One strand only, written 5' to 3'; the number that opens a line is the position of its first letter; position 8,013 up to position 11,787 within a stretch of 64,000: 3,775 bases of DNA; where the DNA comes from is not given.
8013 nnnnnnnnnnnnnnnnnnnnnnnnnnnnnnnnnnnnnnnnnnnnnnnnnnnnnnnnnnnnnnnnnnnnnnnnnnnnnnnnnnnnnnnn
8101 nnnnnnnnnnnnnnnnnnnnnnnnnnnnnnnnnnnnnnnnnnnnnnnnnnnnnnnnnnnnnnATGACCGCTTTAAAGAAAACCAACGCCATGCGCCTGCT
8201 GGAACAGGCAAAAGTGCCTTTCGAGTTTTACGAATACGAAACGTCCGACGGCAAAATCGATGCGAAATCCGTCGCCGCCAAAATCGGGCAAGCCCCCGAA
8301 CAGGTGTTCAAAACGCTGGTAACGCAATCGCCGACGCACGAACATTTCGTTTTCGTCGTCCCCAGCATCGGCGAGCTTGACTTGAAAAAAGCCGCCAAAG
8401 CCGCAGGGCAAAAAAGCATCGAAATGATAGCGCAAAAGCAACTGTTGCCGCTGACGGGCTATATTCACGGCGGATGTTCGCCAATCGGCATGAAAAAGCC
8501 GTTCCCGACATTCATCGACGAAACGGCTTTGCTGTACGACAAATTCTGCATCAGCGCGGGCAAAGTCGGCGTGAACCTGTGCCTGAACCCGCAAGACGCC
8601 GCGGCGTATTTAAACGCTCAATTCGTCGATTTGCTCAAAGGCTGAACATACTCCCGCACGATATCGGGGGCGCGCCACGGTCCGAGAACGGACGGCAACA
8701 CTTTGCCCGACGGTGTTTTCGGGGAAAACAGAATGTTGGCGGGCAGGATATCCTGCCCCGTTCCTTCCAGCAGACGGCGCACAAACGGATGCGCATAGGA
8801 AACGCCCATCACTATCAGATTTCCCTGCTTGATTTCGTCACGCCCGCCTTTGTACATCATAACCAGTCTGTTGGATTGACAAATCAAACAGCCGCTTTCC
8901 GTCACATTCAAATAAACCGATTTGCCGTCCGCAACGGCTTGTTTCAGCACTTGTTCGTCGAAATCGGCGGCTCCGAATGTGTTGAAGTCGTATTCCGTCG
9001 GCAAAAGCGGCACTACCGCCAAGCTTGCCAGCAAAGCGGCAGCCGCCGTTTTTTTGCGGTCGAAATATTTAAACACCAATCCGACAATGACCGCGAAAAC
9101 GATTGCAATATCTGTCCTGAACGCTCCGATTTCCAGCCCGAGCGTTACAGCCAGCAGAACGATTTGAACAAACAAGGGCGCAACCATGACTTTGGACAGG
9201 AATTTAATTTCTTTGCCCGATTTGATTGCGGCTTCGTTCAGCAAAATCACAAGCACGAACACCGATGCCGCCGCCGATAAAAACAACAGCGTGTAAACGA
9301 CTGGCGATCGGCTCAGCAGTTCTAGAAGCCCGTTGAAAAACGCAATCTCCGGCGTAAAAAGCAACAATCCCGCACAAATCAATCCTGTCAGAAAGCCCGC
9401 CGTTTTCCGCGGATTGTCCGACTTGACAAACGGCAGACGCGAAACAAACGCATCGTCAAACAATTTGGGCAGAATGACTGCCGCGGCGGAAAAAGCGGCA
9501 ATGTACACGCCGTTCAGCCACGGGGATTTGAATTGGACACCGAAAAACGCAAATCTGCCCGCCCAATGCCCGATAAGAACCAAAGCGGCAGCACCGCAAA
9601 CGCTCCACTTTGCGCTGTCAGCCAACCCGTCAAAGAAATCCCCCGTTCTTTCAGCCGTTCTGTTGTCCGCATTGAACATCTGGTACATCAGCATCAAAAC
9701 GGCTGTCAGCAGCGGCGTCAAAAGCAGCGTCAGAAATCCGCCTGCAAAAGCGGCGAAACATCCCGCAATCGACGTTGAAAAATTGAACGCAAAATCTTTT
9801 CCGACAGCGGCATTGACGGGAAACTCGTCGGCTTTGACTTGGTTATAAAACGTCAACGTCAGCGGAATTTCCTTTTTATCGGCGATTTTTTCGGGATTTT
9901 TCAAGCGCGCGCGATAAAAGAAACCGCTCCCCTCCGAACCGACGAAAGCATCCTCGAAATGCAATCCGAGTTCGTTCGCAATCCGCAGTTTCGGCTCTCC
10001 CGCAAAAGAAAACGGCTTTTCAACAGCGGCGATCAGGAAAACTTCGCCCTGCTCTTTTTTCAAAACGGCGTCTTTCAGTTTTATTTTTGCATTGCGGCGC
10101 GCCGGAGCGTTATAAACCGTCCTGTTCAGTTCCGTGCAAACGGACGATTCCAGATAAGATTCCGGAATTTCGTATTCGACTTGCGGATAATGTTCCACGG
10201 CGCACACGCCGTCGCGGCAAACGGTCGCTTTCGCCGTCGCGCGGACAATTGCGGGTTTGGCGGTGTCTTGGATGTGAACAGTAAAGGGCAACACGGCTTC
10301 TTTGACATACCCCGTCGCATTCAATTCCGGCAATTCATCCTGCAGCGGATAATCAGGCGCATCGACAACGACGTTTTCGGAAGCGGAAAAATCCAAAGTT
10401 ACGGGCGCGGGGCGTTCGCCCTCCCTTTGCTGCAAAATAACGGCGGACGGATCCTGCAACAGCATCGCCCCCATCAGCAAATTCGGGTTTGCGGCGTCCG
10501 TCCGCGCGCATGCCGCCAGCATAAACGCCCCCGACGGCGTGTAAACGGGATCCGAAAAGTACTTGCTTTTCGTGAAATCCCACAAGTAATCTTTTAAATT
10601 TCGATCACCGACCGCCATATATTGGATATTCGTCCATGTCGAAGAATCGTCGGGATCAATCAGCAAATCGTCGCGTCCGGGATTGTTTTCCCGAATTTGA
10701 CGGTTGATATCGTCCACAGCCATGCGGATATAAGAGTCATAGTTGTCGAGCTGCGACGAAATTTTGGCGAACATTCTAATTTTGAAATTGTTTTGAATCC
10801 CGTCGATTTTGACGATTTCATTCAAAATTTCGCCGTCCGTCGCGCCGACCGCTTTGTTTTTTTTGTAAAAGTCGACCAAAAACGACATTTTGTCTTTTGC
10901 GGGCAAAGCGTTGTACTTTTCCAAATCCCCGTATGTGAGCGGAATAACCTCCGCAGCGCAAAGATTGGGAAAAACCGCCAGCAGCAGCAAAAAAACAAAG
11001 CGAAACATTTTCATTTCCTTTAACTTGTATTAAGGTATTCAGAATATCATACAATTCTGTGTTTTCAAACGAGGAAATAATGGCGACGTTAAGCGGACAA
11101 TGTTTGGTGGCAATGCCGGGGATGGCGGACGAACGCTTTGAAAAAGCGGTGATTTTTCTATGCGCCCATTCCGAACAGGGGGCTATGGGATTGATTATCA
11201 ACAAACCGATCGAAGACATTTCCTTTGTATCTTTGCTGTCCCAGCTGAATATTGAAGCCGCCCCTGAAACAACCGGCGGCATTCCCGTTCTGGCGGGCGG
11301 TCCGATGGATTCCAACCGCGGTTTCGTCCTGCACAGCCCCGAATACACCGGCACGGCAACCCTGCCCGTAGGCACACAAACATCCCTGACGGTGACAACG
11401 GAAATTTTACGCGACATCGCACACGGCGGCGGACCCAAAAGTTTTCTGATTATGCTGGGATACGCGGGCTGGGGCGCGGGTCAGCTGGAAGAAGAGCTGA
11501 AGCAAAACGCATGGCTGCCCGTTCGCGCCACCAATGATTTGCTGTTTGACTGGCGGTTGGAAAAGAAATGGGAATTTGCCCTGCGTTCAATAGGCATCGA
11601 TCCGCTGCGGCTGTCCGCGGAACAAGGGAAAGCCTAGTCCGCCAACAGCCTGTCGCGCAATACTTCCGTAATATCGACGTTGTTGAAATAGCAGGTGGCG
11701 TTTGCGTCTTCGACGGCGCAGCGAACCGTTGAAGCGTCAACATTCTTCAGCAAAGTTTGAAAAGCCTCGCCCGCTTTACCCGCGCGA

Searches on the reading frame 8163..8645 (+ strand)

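Call 41: search_protein_families(library=pfam, proteins=[window:8163-8645:+], max_evalue=0.0001)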
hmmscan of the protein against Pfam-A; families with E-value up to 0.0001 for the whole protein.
window:8163-8645:+ (160 aa): 1 family
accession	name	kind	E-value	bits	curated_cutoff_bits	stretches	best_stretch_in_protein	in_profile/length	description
PF04073.20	tRNA_edit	-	5.5e-22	78.6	25.5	1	34-146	7-120/123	Aminoacyl-tRNA editing domain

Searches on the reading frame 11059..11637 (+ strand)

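Call 41: search_protein_families(library=pfam, proteins=[window:11059-11637:+], max_evalue=0.0001)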
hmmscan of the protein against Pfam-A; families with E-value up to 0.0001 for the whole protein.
window:11059-11637:+ (192 aa): 1 family
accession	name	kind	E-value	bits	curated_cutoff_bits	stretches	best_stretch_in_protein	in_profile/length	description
PF02622.21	DUF179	-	1.5e-47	161.9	27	1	20-179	1-157/157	AlgH-like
